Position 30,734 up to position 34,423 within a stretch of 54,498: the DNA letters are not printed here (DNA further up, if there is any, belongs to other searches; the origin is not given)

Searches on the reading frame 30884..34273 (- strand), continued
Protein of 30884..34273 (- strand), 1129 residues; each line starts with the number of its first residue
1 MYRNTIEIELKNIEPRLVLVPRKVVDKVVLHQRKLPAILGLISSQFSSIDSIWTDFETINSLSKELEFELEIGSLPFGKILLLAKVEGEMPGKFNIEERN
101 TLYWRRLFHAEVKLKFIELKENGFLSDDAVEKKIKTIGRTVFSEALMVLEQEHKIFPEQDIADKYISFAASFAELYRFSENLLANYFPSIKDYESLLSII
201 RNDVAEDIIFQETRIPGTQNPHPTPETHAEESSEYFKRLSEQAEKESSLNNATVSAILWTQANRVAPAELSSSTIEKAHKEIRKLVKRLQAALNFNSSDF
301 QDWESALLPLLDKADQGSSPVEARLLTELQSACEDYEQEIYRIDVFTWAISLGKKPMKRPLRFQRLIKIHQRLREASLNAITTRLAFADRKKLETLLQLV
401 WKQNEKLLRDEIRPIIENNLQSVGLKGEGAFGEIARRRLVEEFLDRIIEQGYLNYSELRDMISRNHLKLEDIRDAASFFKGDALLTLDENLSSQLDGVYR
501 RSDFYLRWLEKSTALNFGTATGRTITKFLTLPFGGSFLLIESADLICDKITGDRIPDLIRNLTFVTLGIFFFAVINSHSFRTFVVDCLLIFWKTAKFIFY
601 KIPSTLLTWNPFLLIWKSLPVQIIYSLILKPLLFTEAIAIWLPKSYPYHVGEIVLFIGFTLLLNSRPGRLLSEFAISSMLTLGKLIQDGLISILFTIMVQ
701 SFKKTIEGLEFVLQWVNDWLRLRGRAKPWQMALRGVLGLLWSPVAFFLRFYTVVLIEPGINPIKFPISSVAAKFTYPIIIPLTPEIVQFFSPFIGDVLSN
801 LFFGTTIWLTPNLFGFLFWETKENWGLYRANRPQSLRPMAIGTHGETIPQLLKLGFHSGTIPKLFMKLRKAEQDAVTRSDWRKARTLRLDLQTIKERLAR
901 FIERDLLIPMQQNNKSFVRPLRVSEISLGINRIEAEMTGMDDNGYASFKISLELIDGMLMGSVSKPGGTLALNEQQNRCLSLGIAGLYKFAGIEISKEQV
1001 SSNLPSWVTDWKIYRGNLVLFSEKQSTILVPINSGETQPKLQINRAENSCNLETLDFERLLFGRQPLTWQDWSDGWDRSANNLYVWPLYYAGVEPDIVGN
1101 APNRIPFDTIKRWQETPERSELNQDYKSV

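Call 60: predict_structure(alignment_id=A2)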
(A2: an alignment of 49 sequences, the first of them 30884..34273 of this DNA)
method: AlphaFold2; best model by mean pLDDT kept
length: 1129 residues; sequences in the alignment: 49
mean_pLDDT: 80.2   pTM: 0.66
mean pLDDT of the five models: 80.2, 78.8, 76.5, 74.8, 74.4
residues with pLDDT >= 90: 143; 70-90: 808; 50-70: 124; < 50: 54
segments of 3 or more residues with pLDDT < 50: 42-45, 89-93, 223-231, 1046-1049, 1106-1129
pLDDT, mean of each block of 10 residues (from residue 1): 68 84 79 63 55 81 64 61 70 63 88 89 85 86 88 79 90 88 83 86 88 81 41 66 87 90 80 89 92 86 91 80 90 86 83 84 87 86 82 88 88 91 81 83 86 86 82 84 89 87 89 87 90 90 80 88 94 91 90 86 76 83 87 84 65 86 83 74 70 75 81 84 81 88 89 89 86 82 88 89 88 90 78 79 76 73 88 71 76 88 84 67 86 84 68 87 68 77 89 88 80 83 74 67 56 68 83 85 75 65 51 44 33
secondary structure, 60 per line:
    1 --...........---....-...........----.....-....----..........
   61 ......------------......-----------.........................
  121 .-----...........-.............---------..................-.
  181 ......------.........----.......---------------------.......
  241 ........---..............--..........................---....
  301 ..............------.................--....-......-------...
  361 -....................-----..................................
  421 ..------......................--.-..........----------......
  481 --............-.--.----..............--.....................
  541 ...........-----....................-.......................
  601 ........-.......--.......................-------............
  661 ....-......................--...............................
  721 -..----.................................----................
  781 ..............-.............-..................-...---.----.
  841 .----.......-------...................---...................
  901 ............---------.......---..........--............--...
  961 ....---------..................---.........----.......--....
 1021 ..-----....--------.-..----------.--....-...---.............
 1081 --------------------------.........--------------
elements in order (helices of 4 or more, strands of 3 or more residues): H3-13 E17-20 H22-32 H37-41 H43-46 E51-55 H56-66 E79-84 H96-121 H127-137 H139-151 H161-178 H180-186 H193-201 H206-212 H234-248 H252-265 H268-293 H297-314 H321-337 E340-343 H345-350 E358-360 H362-381 H387-422 H429-450 H455-464 H475-480 H483-494 H504-517 H520-551 H557-576 H578-608 H610-616 H619-641 H649-664 H666-687 H690-720 H728-760 H765-794 H796-808 H810-827 H848-852 H860-878 H882-912 E922-928 E932-941 E944-955 E958-964 H974-991 H997-1003 E1008-1014 E1017-1022 E1028-1031 H1057-1060 H1069-1080 H1107-1115

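Call 65: fold_search(model_id=the predicted structure, library=pdb)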
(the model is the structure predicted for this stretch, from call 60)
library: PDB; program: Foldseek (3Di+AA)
matches with E <= 10: 167; with E <= 0.001: 0
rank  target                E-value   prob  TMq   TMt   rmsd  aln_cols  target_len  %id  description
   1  8si5_A                3.8e-01  0.09  0.08  0.08  35.6       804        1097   11  Cryo-EM structure of TRPM7 in MSP2N2 nanodisc in complex with agonist naltriben in open state (released 2023-05-17)
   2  9qhm_A                4.5e-01  0.09  0.10  0.10  35.3       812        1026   10  Cryo-EM structure of mouse TRPM3 alpha 2 in complex with antagonist Ononetin (released 2026-02-11)
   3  8si2_A                4.5e-01  0.09  0.10  0.10  35.8       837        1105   12  Cryo-EM structure of TRPM7 in MSP2N2 nanodisc in apo state (released 2023-05-17)
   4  5trv                  5.8e-01  0.98  0.05  0.37   3.6        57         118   18  Crystal structure of a de novo designed protein with curved beta-sheet (released 2017-01-25)
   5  8chv_B                6.3e-01  0.18  0.05  0.24  17.3       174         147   10  Crystal structure of human PURA (fragment Glu57-Glu212, PUR repeat I and II) R140P mutant (released 2024-02-21)
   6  8cht_C                6.6e-01  0.08  0.04  0.19  17.4       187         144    7  Crystal structure of human PURA (fragment Glu57-Glu212, PUR repeat I and II) (released 2024-02-21)
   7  9n4j_A                7.2e-01  0.07  0.08  0.09  35.0       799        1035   12  Cryo-EM structure of rabbit TRPM3 in complex with CIM0216 at 18 degrees Celsius (released 2025-12-17)
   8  9n1n_A                8.1e-01  0.06  0.09  0.10  30.7       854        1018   11  Cryo-EM structure of rabbit TRPM3 in complex with CIM0216 in activated state at 18 degrees Celsius (released 2025-12-17)
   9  3p35_A                8.8e-01  0.10  0.05  0.17  17.5       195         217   10  Polo-like kinase I Polo-box domain in complex with MQSpSPL phosphopeptide (released 2011-04-27)
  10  8chu_B                9.2e-01  0.23  0.05  0.27  16.8       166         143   10  Crystal structure of human PURA repeat I-II K97E mutant (released 2024-02-21)
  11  5boi                  9.2e-01  0.21  0.04  0.16  14.7       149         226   16  Bacillus megaterium YpeB C-terminal domain (released 2015-08-12)
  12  6zfz                  9.6e-01  0.04  0.06  0.11  34.0       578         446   12  Structure of M1-StaR-T4L in complex with 77-LH-28-1 at 2.17A (released 2021-10-06)
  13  5kph_MODEL_1_A        1.0e+00  0.84  0.06  0.54   7.1        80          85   11  Solution NMR Structure of Denovo Beta Sheet Design Protein, Northeast Structural Genomics Consortium (NESG) Ta (released 2016-09-28)
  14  8cwy_A                1.0e+00  0.07  0.07  0.12  27.1       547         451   14  Accurate computational design of genetically encoded 3D protein crystals (released 2023-11-01)
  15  9qhq_A                1.0e+00  0.07  0.10  0.11  36.1       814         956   11  Cryo-EM structure of mouse TRPM3 alpha 2 in with agonists CIM-0216 and Pregnenolone sulfate (PregS) (released 2026-02-11)
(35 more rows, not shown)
